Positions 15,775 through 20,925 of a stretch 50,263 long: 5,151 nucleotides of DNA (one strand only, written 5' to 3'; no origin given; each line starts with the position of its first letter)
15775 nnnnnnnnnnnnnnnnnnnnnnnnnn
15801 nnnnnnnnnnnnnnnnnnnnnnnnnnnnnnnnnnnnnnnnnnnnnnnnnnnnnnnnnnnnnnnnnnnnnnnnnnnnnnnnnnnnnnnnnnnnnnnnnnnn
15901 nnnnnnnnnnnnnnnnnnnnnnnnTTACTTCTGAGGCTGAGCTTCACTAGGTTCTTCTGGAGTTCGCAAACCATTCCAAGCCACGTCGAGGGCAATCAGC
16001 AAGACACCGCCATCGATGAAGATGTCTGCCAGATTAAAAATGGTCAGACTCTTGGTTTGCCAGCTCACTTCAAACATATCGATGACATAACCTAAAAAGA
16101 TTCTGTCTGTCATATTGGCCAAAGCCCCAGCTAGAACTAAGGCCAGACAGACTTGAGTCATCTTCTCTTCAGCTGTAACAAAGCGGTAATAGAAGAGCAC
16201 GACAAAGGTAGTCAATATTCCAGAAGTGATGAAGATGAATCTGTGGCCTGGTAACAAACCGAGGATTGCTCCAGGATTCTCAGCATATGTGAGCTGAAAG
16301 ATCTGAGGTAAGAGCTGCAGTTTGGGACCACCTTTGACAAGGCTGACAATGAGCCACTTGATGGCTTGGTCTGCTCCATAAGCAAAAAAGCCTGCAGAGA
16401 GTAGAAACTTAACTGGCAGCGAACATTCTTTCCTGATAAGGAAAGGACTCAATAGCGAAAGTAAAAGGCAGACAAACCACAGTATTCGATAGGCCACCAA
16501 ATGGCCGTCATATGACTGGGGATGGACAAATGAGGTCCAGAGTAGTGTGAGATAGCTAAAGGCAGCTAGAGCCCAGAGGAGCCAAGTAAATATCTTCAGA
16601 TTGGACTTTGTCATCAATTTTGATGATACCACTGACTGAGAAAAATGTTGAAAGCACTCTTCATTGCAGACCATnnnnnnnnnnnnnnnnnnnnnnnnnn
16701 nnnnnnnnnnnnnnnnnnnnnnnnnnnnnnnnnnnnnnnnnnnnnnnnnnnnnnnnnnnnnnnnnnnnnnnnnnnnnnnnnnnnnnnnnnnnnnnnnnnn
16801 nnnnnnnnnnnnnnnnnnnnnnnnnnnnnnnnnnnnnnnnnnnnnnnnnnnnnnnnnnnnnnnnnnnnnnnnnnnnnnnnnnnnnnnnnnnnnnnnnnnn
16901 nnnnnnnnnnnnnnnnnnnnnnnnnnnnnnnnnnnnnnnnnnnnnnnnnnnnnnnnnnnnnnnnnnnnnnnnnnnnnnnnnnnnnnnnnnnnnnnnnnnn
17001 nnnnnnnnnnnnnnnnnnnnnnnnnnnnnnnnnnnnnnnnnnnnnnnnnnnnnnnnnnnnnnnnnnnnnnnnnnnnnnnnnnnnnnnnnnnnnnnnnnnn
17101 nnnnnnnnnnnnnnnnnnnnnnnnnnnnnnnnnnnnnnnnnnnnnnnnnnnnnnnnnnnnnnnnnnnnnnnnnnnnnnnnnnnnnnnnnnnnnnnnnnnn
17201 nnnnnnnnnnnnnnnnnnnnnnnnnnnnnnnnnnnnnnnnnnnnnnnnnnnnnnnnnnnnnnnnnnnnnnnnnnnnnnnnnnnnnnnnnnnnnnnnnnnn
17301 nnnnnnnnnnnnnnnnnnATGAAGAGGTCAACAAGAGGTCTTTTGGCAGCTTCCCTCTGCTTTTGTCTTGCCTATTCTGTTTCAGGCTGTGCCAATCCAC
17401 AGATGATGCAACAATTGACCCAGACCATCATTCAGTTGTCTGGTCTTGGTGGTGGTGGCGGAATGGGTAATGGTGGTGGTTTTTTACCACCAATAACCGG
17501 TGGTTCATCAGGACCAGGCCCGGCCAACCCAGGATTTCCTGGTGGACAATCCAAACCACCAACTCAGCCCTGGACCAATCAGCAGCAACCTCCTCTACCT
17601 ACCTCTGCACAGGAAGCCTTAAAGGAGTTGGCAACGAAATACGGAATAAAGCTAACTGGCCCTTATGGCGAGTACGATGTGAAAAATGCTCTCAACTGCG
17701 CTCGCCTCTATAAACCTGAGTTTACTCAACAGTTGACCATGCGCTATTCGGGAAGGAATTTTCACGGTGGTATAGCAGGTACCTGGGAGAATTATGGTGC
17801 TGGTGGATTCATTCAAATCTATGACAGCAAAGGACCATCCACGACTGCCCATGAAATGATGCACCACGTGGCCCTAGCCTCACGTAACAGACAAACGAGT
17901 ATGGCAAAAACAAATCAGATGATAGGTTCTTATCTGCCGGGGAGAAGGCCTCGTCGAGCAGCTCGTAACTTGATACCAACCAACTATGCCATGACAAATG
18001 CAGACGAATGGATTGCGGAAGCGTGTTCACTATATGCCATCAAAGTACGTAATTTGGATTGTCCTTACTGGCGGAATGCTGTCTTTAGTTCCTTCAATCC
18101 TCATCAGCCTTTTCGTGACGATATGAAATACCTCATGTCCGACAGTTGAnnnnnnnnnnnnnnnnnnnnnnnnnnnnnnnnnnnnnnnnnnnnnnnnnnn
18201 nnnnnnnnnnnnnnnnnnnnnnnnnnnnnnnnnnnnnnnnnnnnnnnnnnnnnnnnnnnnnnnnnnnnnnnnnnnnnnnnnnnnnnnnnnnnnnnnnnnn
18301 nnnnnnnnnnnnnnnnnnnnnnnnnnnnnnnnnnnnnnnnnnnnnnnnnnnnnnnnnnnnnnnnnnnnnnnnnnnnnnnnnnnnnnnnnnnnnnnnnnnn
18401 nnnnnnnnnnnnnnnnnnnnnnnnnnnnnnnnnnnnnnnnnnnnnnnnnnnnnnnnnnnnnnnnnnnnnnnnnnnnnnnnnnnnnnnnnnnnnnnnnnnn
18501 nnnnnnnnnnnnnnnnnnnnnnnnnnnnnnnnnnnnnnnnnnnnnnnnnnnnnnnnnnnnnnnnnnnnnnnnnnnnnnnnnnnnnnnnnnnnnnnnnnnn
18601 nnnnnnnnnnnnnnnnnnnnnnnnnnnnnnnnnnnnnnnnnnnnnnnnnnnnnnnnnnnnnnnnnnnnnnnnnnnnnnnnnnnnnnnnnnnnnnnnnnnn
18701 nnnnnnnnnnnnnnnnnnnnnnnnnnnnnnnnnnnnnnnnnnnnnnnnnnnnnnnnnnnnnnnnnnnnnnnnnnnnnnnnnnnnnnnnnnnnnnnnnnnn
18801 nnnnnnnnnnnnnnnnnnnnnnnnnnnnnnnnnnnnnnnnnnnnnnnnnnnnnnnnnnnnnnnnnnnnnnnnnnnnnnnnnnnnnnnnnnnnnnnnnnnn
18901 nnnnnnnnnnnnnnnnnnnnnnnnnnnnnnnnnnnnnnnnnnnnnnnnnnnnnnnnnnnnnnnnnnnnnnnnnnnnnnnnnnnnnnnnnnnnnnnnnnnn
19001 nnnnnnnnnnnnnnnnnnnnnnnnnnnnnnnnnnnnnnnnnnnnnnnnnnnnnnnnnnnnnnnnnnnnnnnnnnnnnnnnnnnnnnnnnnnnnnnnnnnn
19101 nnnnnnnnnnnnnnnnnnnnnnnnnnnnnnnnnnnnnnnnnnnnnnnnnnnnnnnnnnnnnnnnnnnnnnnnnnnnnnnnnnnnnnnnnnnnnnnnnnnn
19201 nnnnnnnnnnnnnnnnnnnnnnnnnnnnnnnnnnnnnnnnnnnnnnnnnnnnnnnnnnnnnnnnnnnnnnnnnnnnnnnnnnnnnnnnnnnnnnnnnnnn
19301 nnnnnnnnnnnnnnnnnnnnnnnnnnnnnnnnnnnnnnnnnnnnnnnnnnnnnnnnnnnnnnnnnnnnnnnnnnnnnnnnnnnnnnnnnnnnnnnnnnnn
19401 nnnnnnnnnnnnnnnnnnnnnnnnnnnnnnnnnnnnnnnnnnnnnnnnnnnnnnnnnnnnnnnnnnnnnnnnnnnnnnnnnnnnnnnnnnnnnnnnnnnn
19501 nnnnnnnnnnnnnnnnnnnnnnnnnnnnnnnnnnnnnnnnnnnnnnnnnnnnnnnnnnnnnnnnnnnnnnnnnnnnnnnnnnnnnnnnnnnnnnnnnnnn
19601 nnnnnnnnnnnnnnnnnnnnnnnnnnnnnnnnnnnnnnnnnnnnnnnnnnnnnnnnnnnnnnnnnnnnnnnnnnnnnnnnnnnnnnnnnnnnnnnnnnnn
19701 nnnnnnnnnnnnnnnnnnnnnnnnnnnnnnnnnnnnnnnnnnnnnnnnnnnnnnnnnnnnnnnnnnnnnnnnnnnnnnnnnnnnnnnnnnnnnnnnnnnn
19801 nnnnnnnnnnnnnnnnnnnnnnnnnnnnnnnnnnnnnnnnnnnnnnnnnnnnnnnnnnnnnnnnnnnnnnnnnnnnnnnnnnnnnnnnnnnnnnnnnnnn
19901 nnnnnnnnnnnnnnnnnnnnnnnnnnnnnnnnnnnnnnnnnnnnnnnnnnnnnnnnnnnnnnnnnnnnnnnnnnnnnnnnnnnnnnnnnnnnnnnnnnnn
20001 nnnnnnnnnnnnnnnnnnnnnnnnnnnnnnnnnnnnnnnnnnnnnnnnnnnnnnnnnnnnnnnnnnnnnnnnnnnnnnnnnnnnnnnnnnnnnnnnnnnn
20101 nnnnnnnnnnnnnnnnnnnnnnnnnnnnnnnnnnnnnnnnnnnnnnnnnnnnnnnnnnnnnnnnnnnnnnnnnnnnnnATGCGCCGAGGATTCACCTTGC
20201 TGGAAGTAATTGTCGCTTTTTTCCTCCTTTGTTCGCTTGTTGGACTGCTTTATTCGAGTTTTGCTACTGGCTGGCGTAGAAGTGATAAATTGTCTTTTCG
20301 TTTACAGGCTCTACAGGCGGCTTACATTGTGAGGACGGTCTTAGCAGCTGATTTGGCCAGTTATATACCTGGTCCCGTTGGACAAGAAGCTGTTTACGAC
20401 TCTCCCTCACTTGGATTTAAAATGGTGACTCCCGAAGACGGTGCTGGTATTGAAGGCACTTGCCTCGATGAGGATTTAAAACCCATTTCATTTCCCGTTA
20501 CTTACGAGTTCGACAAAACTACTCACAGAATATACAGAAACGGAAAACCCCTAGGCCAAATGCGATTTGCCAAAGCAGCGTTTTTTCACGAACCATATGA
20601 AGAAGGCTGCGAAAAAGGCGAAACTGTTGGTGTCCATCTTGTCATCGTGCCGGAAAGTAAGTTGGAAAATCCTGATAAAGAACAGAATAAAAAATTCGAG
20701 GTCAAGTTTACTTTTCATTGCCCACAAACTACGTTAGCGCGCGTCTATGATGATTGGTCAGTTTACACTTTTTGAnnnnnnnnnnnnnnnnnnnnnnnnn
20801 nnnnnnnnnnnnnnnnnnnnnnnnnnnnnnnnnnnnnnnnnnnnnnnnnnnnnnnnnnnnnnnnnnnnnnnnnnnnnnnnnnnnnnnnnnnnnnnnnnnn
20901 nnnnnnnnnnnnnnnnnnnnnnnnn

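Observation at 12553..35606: Dispersed, non-canonical type IV filament-like machinery embedded in signalling genes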

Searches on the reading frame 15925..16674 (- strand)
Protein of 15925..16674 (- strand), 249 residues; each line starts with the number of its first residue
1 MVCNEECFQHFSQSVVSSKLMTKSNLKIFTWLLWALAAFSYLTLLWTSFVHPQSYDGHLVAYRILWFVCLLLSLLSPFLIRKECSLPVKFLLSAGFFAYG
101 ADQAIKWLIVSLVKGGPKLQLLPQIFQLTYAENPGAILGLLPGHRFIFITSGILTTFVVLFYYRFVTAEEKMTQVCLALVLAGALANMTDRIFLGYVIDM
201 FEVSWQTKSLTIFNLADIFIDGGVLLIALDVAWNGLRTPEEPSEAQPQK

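Call 3: search_protein_families(library=pfam, proteins=[window:15925-16674:-], max_evalue=0.01)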
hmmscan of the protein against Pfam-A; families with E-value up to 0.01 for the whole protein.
window:15925-16674:- (249 aa): 1 family
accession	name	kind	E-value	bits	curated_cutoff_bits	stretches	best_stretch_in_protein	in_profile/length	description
PF01252.23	Peptidase_A8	-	8e-33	114.1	25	1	98-231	5-140/142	Signal peptidase (SPase) II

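Call 70: search_protein_families(library=ncbifam, proteins=[window:15925-16674:-], max_evalue=0.00001)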
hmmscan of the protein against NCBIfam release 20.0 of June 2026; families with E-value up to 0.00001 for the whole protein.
window:15925-16674:- (249 aa): 21 families
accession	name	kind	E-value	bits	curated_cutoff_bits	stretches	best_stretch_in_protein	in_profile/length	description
TIGR00077.1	lspA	equivalog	5.9e-23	81.5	73.95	1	94-229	15-152/164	signal peptidase II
NF011355.0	PRK14773.1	subfamily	4.6e-22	78.9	218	1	122-232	69-187/206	lipoprotein signal peptidase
NF011367.0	PRK14786.1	equivalog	2.1e-20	73.5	190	1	100-229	12-140/154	lipoprotein signal peptidase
NF011371.0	PRK14790.1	equivalog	2.2e-20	73.1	202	1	100-234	21-155/169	lipoprotein signal peptidase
NF011358.0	PRK14776.1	equivalog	1.8e-17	63.7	285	1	87-227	10-150/170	lipoprotein signal peptidase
NF011350.0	PRK14768.1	equivalog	2.2e-17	63.8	210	1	100-231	12-140/148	lipoprotein signal peptidase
NF011370.0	PRK14789.1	equivalog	3.1e-16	59.6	248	1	106-247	27-161/194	lipoprotein signal peptidase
NF011354.0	PRK14772.1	equivalog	1.5e-14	53.8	321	1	91-229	26-166/190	lipoprotein signal peptidase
NF011368.0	PRK14787.1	equivalog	2.7e-14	53.5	177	1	99-227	12-149/167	lipoprotein signal peptidase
NF011360.0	PRK14779.1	subfamily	3e-13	50.1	177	1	102-229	23-151/163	lipoprotein signal peptidase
NF011366.0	PRK14785.1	subfamily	8.6e-13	48.6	256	1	98-231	51-189/198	lipoprotein signal peptidase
NF011359.0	PRK14777.1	subfamily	2.8e-12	46.6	187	1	75-228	13-174/191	lipoprotein signal peptidase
NF011365.0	PRK14784.1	equivalog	3.5e-12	46.7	181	1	101-228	17-143/160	lipoprotein signal peptidase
NF011351.0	PRK14769.1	subfamily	6.9e-12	45.9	216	1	125-231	39-143/156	lipoprotein signal peptidase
NF011353.0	PRK14771.1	equivalog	2.2e-11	43.8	241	1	96-227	20-151/179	lipoprotein signal peptidase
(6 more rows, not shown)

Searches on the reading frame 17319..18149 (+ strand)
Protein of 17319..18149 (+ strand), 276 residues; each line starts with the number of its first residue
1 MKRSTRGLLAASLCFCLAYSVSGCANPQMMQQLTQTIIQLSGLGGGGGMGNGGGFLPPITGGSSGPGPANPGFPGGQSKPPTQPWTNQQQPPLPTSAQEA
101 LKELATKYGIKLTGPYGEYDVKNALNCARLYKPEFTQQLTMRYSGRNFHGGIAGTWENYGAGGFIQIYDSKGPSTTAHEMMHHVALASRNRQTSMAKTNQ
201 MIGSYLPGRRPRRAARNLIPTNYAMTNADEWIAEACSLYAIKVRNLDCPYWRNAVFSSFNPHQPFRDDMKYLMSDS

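Call 3: search_protein_families(library=pfam, proteins=[window:17319-18149:+], max_evalue=0.01)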
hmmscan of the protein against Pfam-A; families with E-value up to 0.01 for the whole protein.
window:17319-18149:+ (276 aa): 0 families

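Call 43: search_solved_structures(query=window:17319-18149:+, max_evalue=1)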
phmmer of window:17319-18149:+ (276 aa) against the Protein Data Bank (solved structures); distinct sequences matched with E-value up to 1: 3.
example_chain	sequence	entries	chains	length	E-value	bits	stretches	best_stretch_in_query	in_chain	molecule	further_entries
9r2d_A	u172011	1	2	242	0.0093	18.5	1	87-168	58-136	Crystal structure of ASB1.3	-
8bp0_A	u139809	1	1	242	0.018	17.6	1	92-168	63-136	BHMeHis1.8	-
3zbh_A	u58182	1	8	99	0.84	12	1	149-207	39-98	ESXA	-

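Call 46: search_protein_families(library=ncbifam, proteins=[window:17319-18149:+], max_evalue=0.1)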
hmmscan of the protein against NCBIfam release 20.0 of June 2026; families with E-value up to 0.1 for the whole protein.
window:17319-18149:+ (276 aa): 0 families

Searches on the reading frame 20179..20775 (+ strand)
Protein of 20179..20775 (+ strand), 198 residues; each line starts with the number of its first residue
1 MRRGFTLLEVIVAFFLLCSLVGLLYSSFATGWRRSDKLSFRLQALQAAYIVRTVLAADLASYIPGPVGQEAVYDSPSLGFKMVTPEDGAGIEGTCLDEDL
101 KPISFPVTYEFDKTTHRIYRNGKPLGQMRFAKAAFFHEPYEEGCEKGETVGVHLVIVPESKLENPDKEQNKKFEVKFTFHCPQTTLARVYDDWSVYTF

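Call 3: search_protein_families(library=pfam, proteins=[window:20179-20775:+], max_evalue=0.01)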
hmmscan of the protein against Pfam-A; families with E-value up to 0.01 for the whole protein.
window:20179-20775:+ (198 aa): 1 family
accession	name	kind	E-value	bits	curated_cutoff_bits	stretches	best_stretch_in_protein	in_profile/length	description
PF07963.17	N_methyl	-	4.2e-05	23.4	21.2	1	2-25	4-27/27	Prokaryotic N-terminal methylation motif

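Call 9: search_protein_families(library=ncbifam, proteins=[window:20179-20775:+], max_evalue=0.01)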
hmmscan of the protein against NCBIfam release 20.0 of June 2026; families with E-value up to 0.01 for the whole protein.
window:20179-20775:+ (198 aa): 4 families
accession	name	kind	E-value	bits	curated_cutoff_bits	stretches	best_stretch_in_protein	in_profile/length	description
NF041013.1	T4P_ComGE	equivalog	1.3e-05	25.2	49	1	3-49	4-50/83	competence type IV pilus minor pilin ComGE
NF047828.1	T3SSXpsI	equivalog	0.00017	21.6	150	1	3-36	2-35/132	type II secretion system protein XpsI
TIGR02532.1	IV_pilin_GFxxxE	domain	0.0015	18.3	16.3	1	2-23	1-22/24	prepilin-type N-terminal cleavage/methylation domain-containing protein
NF041002.1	pilin_ComGF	equivalog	0.0036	17.5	80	1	3-28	2-27/139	competence type IV pilus minor pilin ComGF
